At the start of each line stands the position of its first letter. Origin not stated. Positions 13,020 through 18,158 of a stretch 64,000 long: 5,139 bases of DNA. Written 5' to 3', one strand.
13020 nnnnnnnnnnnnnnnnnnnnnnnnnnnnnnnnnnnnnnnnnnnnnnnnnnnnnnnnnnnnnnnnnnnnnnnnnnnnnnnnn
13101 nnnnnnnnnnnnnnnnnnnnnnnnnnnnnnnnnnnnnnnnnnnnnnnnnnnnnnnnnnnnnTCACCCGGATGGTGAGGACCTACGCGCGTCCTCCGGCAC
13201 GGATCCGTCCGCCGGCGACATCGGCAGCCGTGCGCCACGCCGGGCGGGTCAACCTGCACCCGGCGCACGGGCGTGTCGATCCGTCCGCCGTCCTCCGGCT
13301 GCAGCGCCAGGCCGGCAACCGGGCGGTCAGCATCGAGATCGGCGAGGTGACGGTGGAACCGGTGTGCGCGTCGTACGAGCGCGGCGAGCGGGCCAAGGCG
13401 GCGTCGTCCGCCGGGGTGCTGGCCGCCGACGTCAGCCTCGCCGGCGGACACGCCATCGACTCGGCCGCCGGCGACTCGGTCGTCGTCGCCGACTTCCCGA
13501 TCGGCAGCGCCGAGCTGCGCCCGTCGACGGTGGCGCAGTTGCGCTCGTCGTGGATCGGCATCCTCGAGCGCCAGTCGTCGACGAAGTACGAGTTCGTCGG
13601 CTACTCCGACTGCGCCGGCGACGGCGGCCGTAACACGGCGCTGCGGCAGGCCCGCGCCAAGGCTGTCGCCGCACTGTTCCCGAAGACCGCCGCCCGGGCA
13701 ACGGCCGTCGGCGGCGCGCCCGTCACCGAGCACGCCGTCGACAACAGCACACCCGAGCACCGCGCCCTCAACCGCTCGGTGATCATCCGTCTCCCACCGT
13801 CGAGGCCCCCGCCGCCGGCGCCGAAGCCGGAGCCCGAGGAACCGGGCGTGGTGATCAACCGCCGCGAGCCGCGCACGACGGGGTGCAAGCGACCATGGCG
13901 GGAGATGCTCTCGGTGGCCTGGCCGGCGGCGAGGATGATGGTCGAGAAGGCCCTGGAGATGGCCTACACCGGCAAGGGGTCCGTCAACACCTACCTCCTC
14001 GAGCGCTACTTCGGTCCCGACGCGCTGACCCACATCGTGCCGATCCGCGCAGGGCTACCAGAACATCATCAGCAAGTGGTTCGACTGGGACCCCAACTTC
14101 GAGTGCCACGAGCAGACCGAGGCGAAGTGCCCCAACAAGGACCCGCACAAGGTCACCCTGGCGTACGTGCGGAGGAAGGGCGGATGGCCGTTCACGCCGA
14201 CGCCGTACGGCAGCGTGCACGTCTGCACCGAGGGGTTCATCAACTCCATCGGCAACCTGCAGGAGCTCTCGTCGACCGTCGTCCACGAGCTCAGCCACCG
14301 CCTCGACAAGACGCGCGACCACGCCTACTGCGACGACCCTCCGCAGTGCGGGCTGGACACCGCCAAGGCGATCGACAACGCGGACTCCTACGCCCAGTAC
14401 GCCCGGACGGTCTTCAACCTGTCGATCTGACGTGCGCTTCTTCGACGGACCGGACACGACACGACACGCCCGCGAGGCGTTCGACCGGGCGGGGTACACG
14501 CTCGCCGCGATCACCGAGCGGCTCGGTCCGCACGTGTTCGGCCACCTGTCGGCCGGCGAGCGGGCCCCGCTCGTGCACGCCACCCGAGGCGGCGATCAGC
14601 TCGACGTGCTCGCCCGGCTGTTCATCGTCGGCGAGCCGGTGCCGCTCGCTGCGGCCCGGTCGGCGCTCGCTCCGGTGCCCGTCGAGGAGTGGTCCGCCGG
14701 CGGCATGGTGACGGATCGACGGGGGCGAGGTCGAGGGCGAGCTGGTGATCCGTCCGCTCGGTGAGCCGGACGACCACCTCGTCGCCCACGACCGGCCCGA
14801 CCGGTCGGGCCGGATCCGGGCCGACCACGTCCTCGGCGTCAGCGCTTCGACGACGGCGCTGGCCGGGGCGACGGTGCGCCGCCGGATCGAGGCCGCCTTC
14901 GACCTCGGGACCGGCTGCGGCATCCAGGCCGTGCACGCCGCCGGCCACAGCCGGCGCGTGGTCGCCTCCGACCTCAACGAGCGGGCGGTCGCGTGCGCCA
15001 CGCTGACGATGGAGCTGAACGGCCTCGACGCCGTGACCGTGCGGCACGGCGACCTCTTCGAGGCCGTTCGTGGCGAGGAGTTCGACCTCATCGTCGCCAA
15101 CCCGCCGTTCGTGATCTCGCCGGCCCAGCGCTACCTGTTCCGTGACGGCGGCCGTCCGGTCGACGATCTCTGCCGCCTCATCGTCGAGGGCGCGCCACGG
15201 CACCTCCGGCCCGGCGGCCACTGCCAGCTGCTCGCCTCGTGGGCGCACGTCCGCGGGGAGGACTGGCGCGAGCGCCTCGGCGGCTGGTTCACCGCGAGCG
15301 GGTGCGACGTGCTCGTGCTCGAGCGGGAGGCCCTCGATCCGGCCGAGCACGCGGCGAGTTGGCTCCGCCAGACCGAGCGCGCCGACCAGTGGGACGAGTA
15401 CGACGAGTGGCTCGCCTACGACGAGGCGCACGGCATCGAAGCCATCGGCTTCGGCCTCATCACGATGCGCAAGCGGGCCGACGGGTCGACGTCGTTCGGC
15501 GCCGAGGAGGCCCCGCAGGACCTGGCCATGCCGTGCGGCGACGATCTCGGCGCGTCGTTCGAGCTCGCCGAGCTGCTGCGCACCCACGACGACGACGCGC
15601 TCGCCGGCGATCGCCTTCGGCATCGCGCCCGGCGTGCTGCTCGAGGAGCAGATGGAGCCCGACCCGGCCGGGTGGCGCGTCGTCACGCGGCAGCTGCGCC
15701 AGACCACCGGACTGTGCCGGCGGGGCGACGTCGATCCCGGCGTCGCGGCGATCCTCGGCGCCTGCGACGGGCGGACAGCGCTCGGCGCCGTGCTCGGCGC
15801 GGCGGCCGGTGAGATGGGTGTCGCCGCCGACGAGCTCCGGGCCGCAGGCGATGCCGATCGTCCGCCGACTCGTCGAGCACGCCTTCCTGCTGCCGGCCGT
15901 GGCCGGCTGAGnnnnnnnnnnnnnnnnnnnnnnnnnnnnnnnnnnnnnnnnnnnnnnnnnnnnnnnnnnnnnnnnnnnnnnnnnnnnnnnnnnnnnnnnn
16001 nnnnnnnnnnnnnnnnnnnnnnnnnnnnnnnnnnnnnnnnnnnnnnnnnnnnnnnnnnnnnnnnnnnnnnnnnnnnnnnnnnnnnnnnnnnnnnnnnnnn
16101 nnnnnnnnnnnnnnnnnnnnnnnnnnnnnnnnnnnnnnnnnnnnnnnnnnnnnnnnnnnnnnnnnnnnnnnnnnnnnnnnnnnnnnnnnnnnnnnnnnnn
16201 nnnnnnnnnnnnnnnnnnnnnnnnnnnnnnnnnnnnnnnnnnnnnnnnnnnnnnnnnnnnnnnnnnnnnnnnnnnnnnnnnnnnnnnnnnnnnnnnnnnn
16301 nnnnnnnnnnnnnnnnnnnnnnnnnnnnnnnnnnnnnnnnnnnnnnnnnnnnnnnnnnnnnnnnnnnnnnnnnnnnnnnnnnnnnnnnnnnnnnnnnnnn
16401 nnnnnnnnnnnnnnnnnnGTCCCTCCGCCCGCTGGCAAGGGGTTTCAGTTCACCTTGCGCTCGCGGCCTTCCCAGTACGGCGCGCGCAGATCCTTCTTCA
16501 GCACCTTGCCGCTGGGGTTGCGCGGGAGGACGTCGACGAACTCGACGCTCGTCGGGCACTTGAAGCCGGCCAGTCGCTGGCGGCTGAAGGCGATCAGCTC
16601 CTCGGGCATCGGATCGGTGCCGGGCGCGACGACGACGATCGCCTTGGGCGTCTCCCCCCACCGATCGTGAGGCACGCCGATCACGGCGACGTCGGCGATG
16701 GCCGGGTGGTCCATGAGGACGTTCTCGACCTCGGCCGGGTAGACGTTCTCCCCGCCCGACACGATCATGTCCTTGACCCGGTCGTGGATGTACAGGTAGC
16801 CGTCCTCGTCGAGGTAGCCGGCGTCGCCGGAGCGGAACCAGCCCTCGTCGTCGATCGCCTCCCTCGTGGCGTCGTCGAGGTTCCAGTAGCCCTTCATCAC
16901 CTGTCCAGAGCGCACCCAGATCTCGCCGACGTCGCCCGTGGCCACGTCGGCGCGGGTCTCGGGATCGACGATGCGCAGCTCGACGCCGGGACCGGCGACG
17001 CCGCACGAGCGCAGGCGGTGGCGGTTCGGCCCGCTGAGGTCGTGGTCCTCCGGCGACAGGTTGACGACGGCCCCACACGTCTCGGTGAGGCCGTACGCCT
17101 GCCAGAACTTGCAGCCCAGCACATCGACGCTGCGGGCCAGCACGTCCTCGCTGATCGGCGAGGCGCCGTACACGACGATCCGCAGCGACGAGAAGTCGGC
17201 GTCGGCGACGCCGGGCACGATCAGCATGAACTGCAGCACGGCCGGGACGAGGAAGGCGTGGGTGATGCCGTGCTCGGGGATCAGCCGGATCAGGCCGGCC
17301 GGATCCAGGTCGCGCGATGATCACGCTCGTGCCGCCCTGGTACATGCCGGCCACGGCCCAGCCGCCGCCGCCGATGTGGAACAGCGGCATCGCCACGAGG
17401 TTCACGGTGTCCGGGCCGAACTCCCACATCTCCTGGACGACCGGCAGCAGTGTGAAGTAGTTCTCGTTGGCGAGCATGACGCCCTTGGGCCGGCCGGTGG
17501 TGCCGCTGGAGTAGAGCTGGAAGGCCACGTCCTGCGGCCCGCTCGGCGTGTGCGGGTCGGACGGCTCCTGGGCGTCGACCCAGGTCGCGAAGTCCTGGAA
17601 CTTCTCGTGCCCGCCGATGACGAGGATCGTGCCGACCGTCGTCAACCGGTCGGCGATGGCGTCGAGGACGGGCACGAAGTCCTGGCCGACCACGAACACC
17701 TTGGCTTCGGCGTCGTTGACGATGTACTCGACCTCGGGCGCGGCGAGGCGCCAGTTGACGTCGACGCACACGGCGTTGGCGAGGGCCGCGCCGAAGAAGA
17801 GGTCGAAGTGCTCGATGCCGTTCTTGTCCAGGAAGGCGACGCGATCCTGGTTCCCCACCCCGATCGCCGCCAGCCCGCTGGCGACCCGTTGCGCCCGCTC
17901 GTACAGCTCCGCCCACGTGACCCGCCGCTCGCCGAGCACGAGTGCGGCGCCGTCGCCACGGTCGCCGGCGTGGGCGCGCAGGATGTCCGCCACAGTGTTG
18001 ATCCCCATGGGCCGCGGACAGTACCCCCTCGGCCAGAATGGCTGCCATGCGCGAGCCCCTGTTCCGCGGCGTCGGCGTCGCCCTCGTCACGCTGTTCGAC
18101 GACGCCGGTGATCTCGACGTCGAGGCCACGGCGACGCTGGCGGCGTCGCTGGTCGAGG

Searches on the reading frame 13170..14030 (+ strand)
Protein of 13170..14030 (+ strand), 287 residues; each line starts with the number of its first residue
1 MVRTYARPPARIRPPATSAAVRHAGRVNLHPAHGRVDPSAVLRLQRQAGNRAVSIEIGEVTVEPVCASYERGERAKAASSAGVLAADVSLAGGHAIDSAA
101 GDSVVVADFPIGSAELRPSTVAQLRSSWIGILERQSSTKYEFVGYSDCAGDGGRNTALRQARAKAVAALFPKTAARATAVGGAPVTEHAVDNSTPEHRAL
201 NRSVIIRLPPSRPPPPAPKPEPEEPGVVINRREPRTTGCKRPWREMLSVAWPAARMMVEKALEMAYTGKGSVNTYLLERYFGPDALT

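Call 23: search_protein_families(library=pfam, proteins=[window:13170-14030:+], max_evalue=0.01)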
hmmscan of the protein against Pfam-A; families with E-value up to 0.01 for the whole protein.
window:13170-14030:+ (287 aa): 1 family
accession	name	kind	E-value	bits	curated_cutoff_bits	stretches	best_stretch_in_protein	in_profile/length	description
PF00691.25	OmpA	-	0.0008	20.2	27.2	1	109-202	2-98/98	OmpA family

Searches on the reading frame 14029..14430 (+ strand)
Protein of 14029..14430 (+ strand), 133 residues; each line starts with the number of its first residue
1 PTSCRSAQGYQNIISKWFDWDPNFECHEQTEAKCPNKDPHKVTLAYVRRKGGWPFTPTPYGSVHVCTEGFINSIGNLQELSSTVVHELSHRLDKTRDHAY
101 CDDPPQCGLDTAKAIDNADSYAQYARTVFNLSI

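Call 23: search_protein_families(library=pfam, proteins=[window:14029-14430:+], max_evalue=0.01)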
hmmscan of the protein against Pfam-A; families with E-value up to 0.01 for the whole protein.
window:14029-14430:+ (133 aa): 1 family
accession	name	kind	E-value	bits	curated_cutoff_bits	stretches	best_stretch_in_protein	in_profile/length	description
PF14521.12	Aspzincin_M35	-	3.3e-09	37.7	30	1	61-125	68-141/142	Lysine-specific metallo-endopeptidase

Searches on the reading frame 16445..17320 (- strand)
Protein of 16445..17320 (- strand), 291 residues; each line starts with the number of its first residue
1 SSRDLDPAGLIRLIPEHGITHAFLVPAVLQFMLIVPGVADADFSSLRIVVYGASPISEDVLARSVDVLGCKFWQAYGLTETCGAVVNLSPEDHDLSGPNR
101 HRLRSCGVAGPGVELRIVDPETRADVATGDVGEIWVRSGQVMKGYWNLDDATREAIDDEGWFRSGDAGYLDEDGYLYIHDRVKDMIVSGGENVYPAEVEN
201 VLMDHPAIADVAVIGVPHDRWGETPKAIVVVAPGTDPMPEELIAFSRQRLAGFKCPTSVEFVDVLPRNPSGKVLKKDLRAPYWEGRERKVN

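Call 23: search_protein_families(library=pfam, proteins=[window:16445-17320:-], max_evalue=0.01)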
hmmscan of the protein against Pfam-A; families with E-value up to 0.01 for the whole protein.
window:16445-17320:- (291 aa): 2 families
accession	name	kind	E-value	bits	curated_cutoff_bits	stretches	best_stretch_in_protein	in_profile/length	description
PF00501.34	AMP-binding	-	3.6e-34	118.6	29.9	1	4-146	242-384/384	AMP-binding enzyme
PF13193.12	AMP-binding_C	-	5.5e-24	85.3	24.5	1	197-272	1-76/76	AMP-binding enzyme C-terminal domain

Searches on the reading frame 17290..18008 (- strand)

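Call 23: search_protein_families(library=pfam, proteins=[window:17290-18008:-], max_evalue=0.01)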
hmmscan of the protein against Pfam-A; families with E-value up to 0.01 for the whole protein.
window:17290-18008:- (239 aa): 1 family
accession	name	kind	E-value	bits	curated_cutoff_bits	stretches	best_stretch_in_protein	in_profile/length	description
PF00501.34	AMP-binding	-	1.6e-48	165.9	29.9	1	11-233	2-239/384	AMP-binding enzyme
